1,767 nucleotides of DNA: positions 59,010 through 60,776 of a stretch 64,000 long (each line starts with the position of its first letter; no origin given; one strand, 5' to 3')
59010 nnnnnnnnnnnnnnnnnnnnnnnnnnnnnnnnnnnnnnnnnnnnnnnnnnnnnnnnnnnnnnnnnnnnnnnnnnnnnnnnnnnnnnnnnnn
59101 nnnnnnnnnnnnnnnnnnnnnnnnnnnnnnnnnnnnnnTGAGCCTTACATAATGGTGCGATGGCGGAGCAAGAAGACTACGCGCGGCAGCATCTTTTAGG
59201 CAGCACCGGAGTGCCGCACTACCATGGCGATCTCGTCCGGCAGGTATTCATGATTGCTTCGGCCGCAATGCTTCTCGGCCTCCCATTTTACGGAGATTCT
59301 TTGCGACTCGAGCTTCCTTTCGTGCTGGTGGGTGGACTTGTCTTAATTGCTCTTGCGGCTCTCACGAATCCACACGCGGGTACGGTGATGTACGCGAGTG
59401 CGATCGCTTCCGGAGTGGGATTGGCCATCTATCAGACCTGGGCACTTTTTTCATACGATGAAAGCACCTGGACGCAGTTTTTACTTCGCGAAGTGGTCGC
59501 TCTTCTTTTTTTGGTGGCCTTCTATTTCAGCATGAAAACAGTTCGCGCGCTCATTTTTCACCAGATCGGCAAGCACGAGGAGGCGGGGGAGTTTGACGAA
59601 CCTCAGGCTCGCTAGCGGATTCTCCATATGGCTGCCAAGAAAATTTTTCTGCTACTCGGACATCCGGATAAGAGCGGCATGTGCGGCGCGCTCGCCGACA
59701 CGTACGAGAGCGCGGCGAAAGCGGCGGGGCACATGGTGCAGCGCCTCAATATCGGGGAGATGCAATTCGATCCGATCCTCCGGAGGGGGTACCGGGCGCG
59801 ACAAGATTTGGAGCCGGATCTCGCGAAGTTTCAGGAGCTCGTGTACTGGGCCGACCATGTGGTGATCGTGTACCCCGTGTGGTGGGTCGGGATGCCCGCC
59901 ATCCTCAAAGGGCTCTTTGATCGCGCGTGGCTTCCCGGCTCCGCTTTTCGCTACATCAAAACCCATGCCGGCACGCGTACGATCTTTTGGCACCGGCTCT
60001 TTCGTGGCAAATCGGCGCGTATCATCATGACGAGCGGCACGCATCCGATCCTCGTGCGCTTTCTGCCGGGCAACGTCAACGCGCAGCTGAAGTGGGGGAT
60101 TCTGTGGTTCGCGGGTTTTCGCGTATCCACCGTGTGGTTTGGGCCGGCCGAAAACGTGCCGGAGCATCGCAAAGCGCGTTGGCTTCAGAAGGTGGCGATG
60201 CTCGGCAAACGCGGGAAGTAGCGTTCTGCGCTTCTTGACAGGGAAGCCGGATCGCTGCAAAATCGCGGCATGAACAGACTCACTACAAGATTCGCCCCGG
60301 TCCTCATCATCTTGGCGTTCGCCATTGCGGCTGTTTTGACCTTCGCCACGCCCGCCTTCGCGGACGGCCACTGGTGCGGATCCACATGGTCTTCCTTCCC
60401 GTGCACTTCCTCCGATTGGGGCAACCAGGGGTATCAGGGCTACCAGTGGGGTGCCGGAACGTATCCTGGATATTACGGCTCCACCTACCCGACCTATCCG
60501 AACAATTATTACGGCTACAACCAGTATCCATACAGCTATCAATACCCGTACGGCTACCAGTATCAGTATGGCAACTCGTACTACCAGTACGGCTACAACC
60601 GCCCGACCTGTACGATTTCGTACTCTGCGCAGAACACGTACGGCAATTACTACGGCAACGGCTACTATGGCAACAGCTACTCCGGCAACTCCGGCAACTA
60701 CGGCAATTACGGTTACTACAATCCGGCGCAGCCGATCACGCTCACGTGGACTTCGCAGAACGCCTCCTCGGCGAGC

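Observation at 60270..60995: Second secreted Tyr/Gly/Gln/Asn-rich protein with an embedded Thr/Ser-rich beta segment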

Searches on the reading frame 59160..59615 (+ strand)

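Call 4: search_protein_families(library=pfam, proteins=[window:59160-59615:+], max_evalue=1)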
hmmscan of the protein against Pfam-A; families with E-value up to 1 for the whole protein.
window:59160-59615:+ (151 aa): 1 family
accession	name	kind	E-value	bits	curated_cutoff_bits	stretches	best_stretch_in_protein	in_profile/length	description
PF09843.14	DUF2070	-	0.62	8.7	30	1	35-133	87-180/561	Predicted membrane protein (DUF2070)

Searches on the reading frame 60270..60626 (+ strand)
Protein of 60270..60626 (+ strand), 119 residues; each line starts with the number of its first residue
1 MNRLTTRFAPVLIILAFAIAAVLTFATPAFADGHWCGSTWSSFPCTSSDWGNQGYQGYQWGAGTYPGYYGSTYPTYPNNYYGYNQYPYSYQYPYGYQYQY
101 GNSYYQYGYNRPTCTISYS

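Call 74: find_homologous_proteins(query=A3, max_evalue=0.01)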
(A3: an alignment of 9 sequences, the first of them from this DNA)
Query A3 (9 sequences) (119 aa, profile of the alignment): 35 proteins with E <= 0.01 among 2013 candidates.
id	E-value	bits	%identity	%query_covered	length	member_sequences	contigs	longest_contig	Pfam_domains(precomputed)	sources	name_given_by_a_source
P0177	2.4e-28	116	55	24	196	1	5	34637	-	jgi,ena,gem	-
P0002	2.5e-28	116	67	8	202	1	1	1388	-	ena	-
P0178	1.5e-27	114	48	31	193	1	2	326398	-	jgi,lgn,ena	-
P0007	1.4e-26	110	37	29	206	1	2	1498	-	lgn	-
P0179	2.8e-26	109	43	34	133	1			-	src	-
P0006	5.1e-24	102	31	33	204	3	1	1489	-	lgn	-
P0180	1.9e-22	97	42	39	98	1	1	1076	-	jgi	jgi:hypothetical protein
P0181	4.4e-22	96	35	60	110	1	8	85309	-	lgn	-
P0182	8.9e-19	85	41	42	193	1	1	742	-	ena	-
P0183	5.9e-16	76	37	33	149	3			-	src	-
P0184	3.1e-13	68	34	69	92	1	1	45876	-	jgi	jgi:hypothetical protein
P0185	3.6e-13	67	-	-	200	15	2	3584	-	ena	-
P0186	1.4e-11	62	43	24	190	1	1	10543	-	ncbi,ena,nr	ncbi:MAG TPA: hypothetical protein VMU27_02050 [Candidatus Paceibacterota bacterium]|nr:hypothetical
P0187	2.3e-11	62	-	-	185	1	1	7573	-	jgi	jgi:hypothetical protein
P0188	2.5e-10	58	36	39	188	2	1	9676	-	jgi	jgi:hypothetical protein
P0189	9.0e-10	56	36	74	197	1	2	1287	PF01833.31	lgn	-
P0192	6.2e-9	54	69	13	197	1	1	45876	-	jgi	jgi:hypothetical protein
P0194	3.2e-8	51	37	40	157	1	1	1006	-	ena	-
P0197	6.9e-7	47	57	12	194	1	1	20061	-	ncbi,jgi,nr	ncbi:hypothetical protein C4556_02630 [Candidatus Parcubacteria bacterium]|nr:MAG: hypothetical prot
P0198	9.8e-6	43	-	-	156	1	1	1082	-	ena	-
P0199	2.0e-5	43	41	92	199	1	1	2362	-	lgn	-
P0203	5.6e-4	38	38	31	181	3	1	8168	-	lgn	-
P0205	8.4e-4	37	-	-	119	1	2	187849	-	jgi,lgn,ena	-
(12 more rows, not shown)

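Call 76: search_protein_families(library=pfam, proteins=[P0199, P0189, P0203, P0194, P0198, P0205, P0186, P0197], max_evalue=0.01)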
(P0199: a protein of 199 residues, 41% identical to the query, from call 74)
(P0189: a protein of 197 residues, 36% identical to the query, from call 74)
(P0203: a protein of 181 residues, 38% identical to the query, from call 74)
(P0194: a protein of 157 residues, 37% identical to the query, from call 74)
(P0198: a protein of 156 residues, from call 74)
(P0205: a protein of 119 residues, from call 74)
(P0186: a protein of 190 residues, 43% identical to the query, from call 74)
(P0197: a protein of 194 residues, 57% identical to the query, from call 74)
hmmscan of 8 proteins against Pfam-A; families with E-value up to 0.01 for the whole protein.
P0199 (199 aa): 0 families

P0189 (197 aa): 1 family
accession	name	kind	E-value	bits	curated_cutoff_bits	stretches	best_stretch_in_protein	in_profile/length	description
PF01833.30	TIG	-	2e-09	37.7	20.9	1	93-181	1-84/84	IPT/TIG domain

P0203 (181 aa): 0 families

P0194 (157 aa): 0 families

P0198 (156 aa): 0 families

P0205 (119 aa): 0 families

P0186 (190 aa): 0 families

P0197 (194 aa): 0 families

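Call 78: find_encoding_contigs(protein=P0192, flank=10000, max_places=2)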
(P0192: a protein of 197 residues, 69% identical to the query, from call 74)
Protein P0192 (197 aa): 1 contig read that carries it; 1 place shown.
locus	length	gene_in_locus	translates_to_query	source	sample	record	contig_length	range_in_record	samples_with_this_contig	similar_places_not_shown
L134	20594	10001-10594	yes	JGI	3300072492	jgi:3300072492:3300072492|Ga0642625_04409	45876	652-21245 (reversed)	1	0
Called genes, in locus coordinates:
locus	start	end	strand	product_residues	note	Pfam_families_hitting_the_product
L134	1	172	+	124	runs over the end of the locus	-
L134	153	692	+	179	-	PF00293:NUDIX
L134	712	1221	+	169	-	PF04073:tRNA_edit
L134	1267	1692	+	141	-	-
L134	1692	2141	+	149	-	PF13527:Acetyltransf_9 (weak), PF00583:Acetyltransf_1, PF13673:Acetyltransf_10 (weak), PF13508:Acetyltransf_7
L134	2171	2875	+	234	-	-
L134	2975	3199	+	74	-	-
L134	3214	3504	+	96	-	-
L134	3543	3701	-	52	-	-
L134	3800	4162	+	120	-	PF01035:DNA_binding_1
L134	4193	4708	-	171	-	PF15956:DUF4760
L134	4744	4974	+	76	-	-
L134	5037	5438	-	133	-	PF00072:Response_reg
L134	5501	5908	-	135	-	PF00072:Response_reg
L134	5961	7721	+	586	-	PF02592:Vut_1, PF00989:PAS, PF08448:PAS_4, PF12860:PAS_7 (faint), PF13188:PAS_8, PF13426:PAS_9, PF00512:HisKA, PF02518:HATPase_c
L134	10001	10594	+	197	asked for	-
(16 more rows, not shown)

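Call 79: find_encoding_contigs(protein=P0184, flank=10000, max_places=2)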
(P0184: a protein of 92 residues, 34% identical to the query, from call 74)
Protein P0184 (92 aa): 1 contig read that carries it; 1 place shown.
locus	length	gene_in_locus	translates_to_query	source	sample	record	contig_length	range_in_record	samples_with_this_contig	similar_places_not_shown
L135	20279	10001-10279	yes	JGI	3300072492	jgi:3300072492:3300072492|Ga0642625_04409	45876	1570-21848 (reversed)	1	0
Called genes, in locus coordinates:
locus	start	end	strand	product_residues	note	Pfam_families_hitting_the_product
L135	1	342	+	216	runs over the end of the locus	PF00702:Hydrolase, PF13419:HAD_2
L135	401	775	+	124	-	-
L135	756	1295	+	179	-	PF00293:NUDIX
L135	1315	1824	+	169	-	PF04073:tRNA_edit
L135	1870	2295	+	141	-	-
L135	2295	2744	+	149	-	PF13527:Acetyltransf_9 (weak), PF00583:Acetyltransf_1, PF13673:Acetyltransf_10 (weak), PF13508:Acetyltransf_7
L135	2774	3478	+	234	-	-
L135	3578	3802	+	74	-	-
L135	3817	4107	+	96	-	-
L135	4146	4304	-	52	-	-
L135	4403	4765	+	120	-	PF01035:DNA_binding_1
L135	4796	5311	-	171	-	PF15956:DUF4760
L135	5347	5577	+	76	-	-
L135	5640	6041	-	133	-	PF00072:Response_reg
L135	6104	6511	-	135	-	PF00072:Response_reg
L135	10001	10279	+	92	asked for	-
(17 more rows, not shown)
